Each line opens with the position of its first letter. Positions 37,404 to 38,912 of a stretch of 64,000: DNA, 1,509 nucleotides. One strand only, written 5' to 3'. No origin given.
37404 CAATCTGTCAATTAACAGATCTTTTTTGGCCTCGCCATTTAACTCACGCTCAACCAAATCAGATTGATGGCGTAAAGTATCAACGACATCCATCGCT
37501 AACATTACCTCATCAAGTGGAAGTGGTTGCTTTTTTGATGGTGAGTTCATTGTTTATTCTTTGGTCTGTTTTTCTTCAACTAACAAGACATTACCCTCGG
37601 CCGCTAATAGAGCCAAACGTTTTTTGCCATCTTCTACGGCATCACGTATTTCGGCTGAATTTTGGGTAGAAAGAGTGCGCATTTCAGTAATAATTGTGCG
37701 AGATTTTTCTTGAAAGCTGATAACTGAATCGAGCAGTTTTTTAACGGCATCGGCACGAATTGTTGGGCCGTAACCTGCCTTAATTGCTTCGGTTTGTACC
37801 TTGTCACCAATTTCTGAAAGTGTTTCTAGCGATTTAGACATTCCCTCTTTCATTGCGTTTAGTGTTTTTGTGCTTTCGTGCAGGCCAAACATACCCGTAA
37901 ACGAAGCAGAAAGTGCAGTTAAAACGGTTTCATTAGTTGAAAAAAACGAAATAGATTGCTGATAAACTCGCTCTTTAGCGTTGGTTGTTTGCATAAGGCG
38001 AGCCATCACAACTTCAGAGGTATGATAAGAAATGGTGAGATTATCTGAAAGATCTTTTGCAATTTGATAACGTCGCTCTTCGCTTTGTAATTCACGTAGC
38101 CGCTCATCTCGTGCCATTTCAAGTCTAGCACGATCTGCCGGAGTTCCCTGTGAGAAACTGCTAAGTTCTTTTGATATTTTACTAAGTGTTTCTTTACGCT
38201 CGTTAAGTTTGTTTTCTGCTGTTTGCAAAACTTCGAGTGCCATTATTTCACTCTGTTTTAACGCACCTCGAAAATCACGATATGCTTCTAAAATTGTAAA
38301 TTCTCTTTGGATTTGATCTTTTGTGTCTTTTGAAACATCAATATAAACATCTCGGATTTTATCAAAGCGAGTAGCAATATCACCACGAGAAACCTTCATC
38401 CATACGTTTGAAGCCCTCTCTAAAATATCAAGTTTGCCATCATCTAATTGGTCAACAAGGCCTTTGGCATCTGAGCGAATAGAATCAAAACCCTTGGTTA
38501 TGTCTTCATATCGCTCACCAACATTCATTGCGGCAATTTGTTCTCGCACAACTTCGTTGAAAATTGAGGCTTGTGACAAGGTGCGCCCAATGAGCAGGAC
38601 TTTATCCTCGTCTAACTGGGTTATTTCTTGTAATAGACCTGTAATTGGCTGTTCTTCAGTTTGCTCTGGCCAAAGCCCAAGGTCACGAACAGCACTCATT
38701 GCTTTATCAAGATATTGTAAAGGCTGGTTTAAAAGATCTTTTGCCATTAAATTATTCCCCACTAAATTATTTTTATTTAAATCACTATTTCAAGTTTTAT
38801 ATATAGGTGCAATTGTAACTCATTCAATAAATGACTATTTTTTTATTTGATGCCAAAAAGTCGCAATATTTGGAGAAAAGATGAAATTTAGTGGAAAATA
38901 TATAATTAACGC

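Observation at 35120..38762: Translationally coupled three-gene coiled-coil operon (TelA-like, single-pass membrane protein, 496-aa tailed protein) with no assignable function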

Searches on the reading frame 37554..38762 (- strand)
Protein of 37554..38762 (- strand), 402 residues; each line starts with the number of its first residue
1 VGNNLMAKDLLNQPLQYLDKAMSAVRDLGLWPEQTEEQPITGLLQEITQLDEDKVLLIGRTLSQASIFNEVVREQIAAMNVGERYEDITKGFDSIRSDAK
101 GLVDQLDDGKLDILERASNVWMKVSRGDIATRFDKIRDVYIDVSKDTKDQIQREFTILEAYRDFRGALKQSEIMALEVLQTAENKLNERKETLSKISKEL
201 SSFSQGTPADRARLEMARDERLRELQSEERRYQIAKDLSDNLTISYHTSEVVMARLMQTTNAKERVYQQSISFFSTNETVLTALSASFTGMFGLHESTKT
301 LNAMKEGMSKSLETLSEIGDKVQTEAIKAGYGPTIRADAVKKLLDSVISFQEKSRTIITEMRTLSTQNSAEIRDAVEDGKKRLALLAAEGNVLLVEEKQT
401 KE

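Call 3: search_protein_families(library=pfam, proteins=[window:37554-38762:-], max_evalue=1)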
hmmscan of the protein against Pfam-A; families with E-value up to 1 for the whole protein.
window:37554-38762:- (402 aa): 3 families
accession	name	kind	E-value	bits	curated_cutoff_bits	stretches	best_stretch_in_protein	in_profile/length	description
PF15136.11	UPF0449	-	0.017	16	27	0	175-201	67-93/98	Uncharacterised protein family UPF0449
PF10597.14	U5_2-snRNA_bdg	-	0.044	14.3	33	1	115-190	14-90/134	U5-snRNA binding site 2 of PrP8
PF05478.16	Prominin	-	0.35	9.3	34.3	1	166-347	550-726/799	Prominin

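Call 4: search_protein_families(library=ncbifam, proteins=[window:37554-38762:-], max_evalue=1)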
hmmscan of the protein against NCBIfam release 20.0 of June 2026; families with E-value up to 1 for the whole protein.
window:37554-38762:- (402 aa): 0 families

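Call 5: search_protein_families(library=padloc, proteins=[window:37554-38762:-], max_evalue=1)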
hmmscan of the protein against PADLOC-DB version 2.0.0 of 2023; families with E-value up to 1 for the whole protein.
window:37554-38762:- (402 aa): 1 family
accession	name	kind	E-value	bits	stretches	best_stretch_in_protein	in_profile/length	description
PDLC02925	HTH_IX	-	0.0024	15.6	1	271-378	22-130/240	-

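Call 6: search_solved_structures(query=window:37554-38762:-, max_evalue=10)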
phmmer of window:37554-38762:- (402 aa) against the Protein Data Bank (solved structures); distinct sequences matched with E-value up to 10: 5.
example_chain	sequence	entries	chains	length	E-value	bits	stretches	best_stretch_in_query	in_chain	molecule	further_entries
2hcf_A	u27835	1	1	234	0.12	15.1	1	113-177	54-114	Hydrolase, haloacid dehalogenase-like family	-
3hy5_A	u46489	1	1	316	0.7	12.5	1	176-227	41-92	Retinaldehyde-binding protein 1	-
4ciz_A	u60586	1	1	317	0.7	12.5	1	176-227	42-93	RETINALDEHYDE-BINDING PROTEIN 1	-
3hx3_A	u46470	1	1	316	0.7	12.5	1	176-227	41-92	Retinaldehyde-binding protein 1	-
4cj6_A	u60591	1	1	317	0.71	12.5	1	176-227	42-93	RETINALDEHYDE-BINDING PROTEIN 1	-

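Call 9: search_protein_families(library=phrogs, proteins=[window:37554-38762:-], max_evalue=1)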
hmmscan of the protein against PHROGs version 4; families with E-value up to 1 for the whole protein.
window:37554-38762:- (402 aa): 0 families

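Call 10: find_homologous_proteins(query=window:37554-38762:-)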
Query window:37554-38762:- (402 aa): 8000 proteins with E <= 0.001 among 8000 candidates; the best 120 are listed.
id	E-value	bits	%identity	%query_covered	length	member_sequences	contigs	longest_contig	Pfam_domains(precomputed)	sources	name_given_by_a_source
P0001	3.5e-244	827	100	99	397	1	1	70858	-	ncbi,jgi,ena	-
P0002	3.5e-222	755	90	98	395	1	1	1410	-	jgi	jgi:hypothetical protein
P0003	5.1e-222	755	91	98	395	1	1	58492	-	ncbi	-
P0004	6.1e-222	754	90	99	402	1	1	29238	-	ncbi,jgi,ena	-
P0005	1.0e-219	747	89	98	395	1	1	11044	-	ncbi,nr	ncbi:MAG: cell surface protein [Devosiaceae bacterium]|nr:cell surface protein [Devosiaceae bacteriu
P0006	2.9e-218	742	89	98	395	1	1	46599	-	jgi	-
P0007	1.8e-216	736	87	99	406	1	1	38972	-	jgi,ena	-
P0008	1.7e-215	733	88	98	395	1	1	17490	-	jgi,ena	-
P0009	2.6e-214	729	86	99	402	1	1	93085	-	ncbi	-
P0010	3.8e-209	712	85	98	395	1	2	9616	-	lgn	-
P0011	3.9e-208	709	85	98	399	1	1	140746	-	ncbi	-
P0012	1.3e-207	707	84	98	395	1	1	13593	-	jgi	-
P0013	1.5e-207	707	84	98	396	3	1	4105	-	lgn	-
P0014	1.8e-207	707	84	99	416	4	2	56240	-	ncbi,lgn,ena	-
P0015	2.7e-207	706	84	98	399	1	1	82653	-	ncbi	-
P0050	2.6e-202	690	81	98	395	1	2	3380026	-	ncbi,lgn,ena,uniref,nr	ncbi:cell surface protein [Maritalea myrionectae]|uniref:Cell surface protein n=1 Tax=Maritalea myri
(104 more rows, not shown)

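Call 14: find_encoding_contigs(protein=P0050, flank=8000, max_places=2)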
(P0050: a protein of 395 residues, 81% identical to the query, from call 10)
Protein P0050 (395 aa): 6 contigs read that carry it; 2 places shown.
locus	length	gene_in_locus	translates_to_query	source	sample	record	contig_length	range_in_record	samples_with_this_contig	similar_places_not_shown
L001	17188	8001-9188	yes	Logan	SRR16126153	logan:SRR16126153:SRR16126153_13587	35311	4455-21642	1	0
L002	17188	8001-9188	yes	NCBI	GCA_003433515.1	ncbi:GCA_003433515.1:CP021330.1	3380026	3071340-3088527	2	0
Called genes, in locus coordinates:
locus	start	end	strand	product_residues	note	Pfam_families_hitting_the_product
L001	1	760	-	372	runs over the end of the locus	PF02653:BPD_transp_2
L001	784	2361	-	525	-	PF00005:ABC_tran, PF13304:AAA_21 (faint), PF00005:ABC_tran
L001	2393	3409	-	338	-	PF02608:Bmp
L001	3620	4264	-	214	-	PF02463:SMC_N (faint), PF13555:AAA_29 (weak), PF00005:ABC_tran, PF13304:AAA_21 (weak)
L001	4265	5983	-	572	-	PF00528:BPD_transp_1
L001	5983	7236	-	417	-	PF13416:SBP_bac_8, PF01547:SBP_bac_1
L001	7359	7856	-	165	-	PF06240:COXG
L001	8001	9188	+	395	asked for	-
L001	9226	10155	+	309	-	PF19911:DUF6384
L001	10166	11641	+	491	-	-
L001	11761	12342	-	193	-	-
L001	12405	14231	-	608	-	PF00920:ILVD_EDD_N, PF24877:ILV_EDD_C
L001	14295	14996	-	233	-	PF01182:Glucosamine_iso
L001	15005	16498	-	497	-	PF00479:G6PD_N, PF02781:G6PD_C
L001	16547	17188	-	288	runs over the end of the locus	PF01869:BcrAD_BadFG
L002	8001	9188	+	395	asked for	-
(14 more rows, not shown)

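Call 21: search_protein_representatives(protein=window:37554-38762:-)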
Query: 402 residues. Proteins with E-value up to 0.001 (for the whole library): 603; up to 1e-10: 443; up to 1e-30: 212. The best 150 are listed.
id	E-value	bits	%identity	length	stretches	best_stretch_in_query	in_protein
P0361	1.1e-147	508.4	62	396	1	11-391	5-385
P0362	1.6e-140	484.9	59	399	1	12-391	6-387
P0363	1.9e-114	399.2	65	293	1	103-388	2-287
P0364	9.0e-112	390.4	57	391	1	8-319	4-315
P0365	1.6e-105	369.8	48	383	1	12-384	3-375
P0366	2.9e-102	359.1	50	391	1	17-389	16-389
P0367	1.2e-94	334.1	46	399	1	14-383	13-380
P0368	2.7e-93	329.6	58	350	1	79-398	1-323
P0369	4.4e-93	328.9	45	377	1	16-388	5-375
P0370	5.0e-91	322.2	44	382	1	15-387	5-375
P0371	3.0e-89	316.3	41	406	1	16-384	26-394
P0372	3.6e-89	316.1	43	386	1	17-389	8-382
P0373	3.2e-88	312.9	61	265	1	13-266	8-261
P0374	1.2e-87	311.0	42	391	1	6-389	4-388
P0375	1.9e-87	310.4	74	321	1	190-393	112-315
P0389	3.5e-81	289.8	39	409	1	16-384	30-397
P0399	5.8e-78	279.2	38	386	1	16-384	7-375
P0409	2.8e-74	267.1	36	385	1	16-383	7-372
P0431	3.2e-66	240.6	35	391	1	16-384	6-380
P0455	4.4e-58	213.8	30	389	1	17-384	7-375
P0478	4.8e-52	194.0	29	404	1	13-385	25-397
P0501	9.6e-44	166.7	28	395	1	18-382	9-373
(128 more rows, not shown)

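Call 23: search_protein_families(library=pfam, alignment_id=A1, max_evalue=0.01)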
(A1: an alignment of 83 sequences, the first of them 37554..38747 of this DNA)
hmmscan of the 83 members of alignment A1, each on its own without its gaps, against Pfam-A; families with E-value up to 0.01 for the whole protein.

A. member 1, window:37554-38747:- (397 aa): 0 families

B. families by the number of members that match (of 83 scanned): 12 families
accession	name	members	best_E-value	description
PF08429.16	PLU-1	2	0.006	PLU-1-like protein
PF21466.3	GH101_dom-5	1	0.00095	Endo-alpha-N-acetylgalactosaminidase, domain 5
PF03580.19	Herpes_UL14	1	0.0014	Herpesvirus UL14-like protein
PF02637.23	GatB_Yqey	1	0.0022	GatB domain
PF12451.13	VPS11_C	1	0.0024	Vacuolar protein sorting protein 11 C terminal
PF13256.11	DUF4047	1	0.0058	Domain of unknown function (DUF4047)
PF18058.6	SbsC_C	1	0.0059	SbsC C-terminal domain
PF11568.13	Med29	1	0.0067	Mediator complex subunit 29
PF20155.4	TMP_3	1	0.0072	Tape measure protein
PF18739.6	HEPN_Apea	1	0.0079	Apea-like HEPN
PF07464.16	ApoLp-III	1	0.0098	Apolipophorin-III precursor (apoLp-III)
PF20379.3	DUF6674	1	0.0098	Family of unknown function (DUF6674)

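Call 24: search_solved_structures(query=A1, max_evalue=10, show_alignments=2)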
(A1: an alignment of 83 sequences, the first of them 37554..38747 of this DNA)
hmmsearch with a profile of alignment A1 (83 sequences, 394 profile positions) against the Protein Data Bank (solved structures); distinct sequences matched with E-value up to 10: 5.
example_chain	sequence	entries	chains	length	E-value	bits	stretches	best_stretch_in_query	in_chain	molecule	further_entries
4akx_B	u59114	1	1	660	0.15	13.9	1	262-371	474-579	EXOU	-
3tu3_B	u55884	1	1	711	0.17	13.8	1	262-371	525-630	ExoU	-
8qhp_A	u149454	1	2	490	0.18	13.7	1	177-303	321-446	Cysteine--tRNA ligase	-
2yxg_A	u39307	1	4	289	1.6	10.6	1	304-385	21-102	Dihydrodipicolinate synthase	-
1kfn_A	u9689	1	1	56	2.5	10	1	181-228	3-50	MAJOR OUTER MEMBRANE LIPOPROTEIN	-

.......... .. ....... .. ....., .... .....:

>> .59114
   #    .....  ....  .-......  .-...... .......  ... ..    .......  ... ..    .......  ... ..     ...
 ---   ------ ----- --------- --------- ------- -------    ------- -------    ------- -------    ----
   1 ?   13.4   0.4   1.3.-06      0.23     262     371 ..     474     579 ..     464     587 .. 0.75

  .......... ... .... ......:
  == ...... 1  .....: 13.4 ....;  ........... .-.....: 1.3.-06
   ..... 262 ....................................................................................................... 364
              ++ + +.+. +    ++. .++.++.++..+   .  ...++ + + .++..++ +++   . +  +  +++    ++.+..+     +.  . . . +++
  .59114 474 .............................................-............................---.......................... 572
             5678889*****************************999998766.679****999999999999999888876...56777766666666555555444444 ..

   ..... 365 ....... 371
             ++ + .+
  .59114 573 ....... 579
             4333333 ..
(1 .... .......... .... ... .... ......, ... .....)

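Call 28: find_related_loci(query=A2, collection=genome_contigs, flank=6000)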
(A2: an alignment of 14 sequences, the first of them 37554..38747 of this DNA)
Query A2 (397 aa) in genome_contigs; peptide patterns used: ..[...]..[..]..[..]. (x = any residue, [..] = any of these).
600 stretches matched a pattern (row limit reached: there are more); 574 encode a relative of the query (tblastn E <= 1e-3); the best 80 are kept; 80 distinct loci.
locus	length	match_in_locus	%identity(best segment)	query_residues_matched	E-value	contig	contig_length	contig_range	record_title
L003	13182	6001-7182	91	1-394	0e+0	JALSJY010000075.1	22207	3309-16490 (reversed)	MAG: Hyphomicrobiales bacterium isolate 354-166_metabat2_scaf2bin.120 354-166_scaffold_2234_c1, whole genome shotgun seq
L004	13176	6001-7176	81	2-393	0e+0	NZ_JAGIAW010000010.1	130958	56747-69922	MAG: Devosia sp. isolate BIN32 scaffold10_cov0, whole genome shotgun sequence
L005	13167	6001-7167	81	5-393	0e+0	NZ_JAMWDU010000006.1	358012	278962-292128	Devosia ureilytica strain XJ19-45 Scaffold6, whole genome shotgun sequence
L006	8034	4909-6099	79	1-397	0e+0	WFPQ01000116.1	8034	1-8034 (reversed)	MAG: Hyphomicrobiales bacterium isolate S012_71 k151_242984, whole genome shotgun sequence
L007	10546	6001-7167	81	5-393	0e+0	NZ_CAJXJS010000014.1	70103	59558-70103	MAG: uncultured Devosia sp. isolate SRR6201692_bin.23_MetaBAT_v2.12.1_MAG, whole genome shotgun sequence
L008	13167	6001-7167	81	5-393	0e+0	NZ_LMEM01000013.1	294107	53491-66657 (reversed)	Devosia sp. Root436 contig_6, whole genome shotgun sequence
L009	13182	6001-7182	80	1-391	0e+0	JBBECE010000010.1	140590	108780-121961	MAG: Cucumibacter sp. isolate LejiaF_65_37 Lejia_F_172_length_140590_cov_22, whole genome shotgun sequence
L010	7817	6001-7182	79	1-394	0e+0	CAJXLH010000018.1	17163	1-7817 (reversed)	MAG TPA_asm: uncultured Maritalea sp. isolate SRR6201692_bin.32_MetaBAT_v2.12.1_MAG genome assembly, contig: NODE_676_le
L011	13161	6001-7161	80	5-391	0e+0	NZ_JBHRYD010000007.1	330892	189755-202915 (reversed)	Devosia honganensis strain KCTC 42281 platanus_K_25_97_7, whole genome shotgun sequence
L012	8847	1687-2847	80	8-394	0e+0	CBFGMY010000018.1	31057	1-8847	MAG TPA_asm: uncultured Devosia sp. isolate ERR5385031_binner23_Refined_8 genome assembly, contig: ERZ27258718.113, whol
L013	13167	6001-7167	80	5-393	0e+0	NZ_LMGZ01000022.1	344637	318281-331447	Devosia sp. Root635 contig_7, whole genome shotgun sequence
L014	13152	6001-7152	81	8-391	0e+0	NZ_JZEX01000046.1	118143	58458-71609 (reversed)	Devosia geojensis strain BD-c194 NODE_49, whole genome shotgun sequence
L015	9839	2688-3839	81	8-391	0e+0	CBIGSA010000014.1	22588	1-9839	MAG TPA_asm: uncultured Devosia sp. isolate SRR29014960_concoct_11 genome assembly, contig: ERZ27364776.617, whole genom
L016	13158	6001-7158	81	8-393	0e+0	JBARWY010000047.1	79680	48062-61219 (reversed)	MAG: Devosia sp. isolate MFD04287_ilm_asm_bin2 k127_3334, whole genome shotgun sequence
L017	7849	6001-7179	79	2-394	0e+0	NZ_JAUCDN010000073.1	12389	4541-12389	MAG: Devosia sp. isolate R32x_41d_il_Bin2.20 NODE_1865_length_12389_cov_7.408870, whole genome shotgun sequence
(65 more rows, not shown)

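Call 34: predict_structure(alignment_id=A1)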
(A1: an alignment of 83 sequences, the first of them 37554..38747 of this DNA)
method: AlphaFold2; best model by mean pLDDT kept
length: 397 residues; sequences in the alignment: 83
mean_pLDDT: 79.0   pTM: 0.74
mean pLDDT of the five models: 79.0, 76.1, 72.7, 72.6, 68.4
residues with pLDDT >= 90: 132; 70-90: 187; 50-70: 36; < 50: 42
segments of 3 or more residues with pLDDT < 50: 288-328
pLDDT, mean of each block of 10 residues (from residue 1): 81 92 83 90 97 94 89 80 80 75 75 88 87 85 88 94 95 97 97 97 97 97 96 90 80 75 73 72 53 32 28 36 46 70 73 74 79 81 75 69
secondary structure, 60 per line:
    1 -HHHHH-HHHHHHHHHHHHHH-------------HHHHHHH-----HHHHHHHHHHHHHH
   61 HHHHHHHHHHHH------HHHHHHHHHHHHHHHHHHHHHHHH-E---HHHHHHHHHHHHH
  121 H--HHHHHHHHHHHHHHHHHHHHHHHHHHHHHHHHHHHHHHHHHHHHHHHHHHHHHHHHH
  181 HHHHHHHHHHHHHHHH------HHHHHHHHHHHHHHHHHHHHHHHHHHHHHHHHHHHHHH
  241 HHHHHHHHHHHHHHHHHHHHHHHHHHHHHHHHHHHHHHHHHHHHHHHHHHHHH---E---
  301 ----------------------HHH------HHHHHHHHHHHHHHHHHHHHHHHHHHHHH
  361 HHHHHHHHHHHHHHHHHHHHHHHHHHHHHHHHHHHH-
elements in order: H2-6 H8-21 H35-41 H47-72 H79-102 H108-121 H124-196 H203-293 H332-396

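Call 36: fold_search(model_id=the predicted structure, library=pdb)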
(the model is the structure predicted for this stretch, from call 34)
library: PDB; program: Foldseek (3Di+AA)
matches with E <= 10: 830; with E <= 0.001: 0
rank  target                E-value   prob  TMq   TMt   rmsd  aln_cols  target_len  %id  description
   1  7p3r_B                1.4e-02  0.82  0.19  0.22  21.3       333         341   12  Helical structure of the toxin MakA from Vibrio cholera (released 2022-02-23)
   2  4tql_B                1.5e-02  0.99  0.24  0.34  16.7       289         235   13  Computationally designed three helix bundle (released 2014-10-15)
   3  4tql_A                2.2e-02  0.97  0.22  0.33  14.8       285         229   13  Computationally designed three helix bundle (released 2014-10-15)
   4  4phq_A                2.2e-02  0.75  0.19  0.24  21.5       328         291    9  ClyA CC6/264 ox (6-303) (released 2014-09-24)
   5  7p3r_A                3.0e-02  0.69  0.18  0.21  21.0       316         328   12  Helical structure of the toxin MakA from Vibrio cholera (released 2022-02-23)
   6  4phq_B                3.1e-02  0.72  0.19  0.25  21.3       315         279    9  ClyA CC6/264 ox (6-303) (released 2014-09-24)
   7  2nrj                  3.3e-02  0.69  0.18  0.21  23.2       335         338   11  Crystal Structure of Hemolysin binding component from Bacillus cereus (released 2006-11-14)
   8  6r1j_J                3.6e-02  0.89  0.20  0.28  16.8       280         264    9  Structure of the soluble AhlC triple head mutant of the tripartite alpha-pore forming toxin, AHL, from Aeromonas hydro (released 2019-07-10)
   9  5lm1_A                4.8e-02  0.69  0.19  0.21  20.2       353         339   12  Crystal Structure of HD-PTP phosphatase in complex with UBAP1 (released 2016-11-30)
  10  4pho_A                4.8e-02  0.63  0.19  0.24  21.9       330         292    9  ClyA CC6/264 ox (2-303) (released 2014-09-24)
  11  4pho_C                4.8e-02  0.60  0.19  0.24  22.4       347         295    9  ClyA CC6/264 ox (2-303) (released 2014-09-24)
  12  4phq_C                5.2e-02  0.60  0.19  0.24  22.0       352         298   10  ClyA CC6/264 ox (6-303) (released 2014-09-24)
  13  6h2e_Q                5.5e-02  0.89  0.25  0.34  17.1       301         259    9  Structure of the soluble AhlC of the tripartite alpha-pore forming toxin, AHL, from Aeromonas hydrophila. (released 2019-07-10)
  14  6r1j_D                6.3e-02  0.92  0.25  0.36  15.4       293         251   10  Structure of the soluble AhlC triple head mutant of the tripartite alpha-pore forming toxin, AHL, from Aeromonas hydro (released 2019-07-10)
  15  1qoy                  7.0e-02  0.97  0.31  0.40  19.7       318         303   10  E.coli Hemolysin E (HlyE, ClyA, SheA) (released 2000-01-23)
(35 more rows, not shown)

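Call 60: find_encoding_contigs(protein=P0501, flank=6000, max_places=2)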
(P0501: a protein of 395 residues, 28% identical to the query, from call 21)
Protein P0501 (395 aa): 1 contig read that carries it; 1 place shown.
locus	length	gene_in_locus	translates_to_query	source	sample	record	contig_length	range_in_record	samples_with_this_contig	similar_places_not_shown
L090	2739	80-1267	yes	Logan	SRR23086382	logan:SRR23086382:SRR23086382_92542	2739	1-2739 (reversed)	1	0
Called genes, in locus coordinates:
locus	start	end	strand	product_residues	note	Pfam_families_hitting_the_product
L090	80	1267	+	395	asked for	-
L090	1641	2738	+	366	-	?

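Call 61: find_encoding_contigs(protein=P0455, flank=6000, max_places=2)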
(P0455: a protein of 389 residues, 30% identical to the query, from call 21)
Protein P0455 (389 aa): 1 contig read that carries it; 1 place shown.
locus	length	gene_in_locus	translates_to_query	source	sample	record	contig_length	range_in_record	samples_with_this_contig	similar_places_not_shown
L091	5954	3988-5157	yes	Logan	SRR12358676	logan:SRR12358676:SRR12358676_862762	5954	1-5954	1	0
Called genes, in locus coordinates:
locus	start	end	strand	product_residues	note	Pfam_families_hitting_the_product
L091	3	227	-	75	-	?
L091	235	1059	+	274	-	PF02899:Phage_int_SAM_1 (weak), PF13495:Phage_int_SAM_4, PF00589:Phage_integrase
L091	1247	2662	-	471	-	-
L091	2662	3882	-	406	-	PF19911:DUF6384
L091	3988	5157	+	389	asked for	-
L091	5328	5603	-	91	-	-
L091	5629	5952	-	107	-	?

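Call 62: find_encoding_contigs(protein=P0399, flank=6000, max_places=2)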
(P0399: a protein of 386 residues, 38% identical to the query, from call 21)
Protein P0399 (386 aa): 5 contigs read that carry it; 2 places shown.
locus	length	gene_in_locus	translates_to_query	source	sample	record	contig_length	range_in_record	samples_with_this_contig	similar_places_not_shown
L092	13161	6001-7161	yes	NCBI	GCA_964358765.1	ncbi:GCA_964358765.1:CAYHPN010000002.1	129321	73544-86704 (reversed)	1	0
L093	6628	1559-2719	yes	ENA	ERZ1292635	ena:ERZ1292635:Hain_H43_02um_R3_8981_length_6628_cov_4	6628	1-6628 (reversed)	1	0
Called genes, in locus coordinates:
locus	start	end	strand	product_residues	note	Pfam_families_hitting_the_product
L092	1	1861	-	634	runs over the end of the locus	PF03030:H_PPase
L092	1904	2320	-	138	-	PF05014:Nuc_deoxyrib_tr, PF15891:Nuc_deoxyri_tr2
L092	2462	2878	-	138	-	-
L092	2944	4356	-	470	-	-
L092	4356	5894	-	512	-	PF19911:DUF6384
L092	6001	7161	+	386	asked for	-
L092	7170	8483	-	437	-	PF00364:Biotin_lipoyl, PF25917:BSH_RND (faint), PF25997:BSH_YhbJ, PF02817:E3_binding, PF00198:2-oxoacid_dh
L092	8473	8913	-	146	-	PF01934:HepT-like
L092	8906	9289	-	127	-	PF01909:NTP_transf_2, PF18765:Polbeta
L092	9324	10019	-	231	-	PF06508:QueC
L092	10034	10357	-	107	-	-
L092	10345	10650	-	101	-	-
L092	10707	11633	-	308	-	PF10920:DUF2705 (faint), PF12730:ABC2_membrane_4 (weak), PF12679:ABC2_membrane_2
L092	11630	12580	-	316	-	PF00005:ABC_tran, PF13304:AAA_21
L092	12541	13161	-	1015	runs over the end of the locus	-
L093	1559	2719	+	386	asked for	-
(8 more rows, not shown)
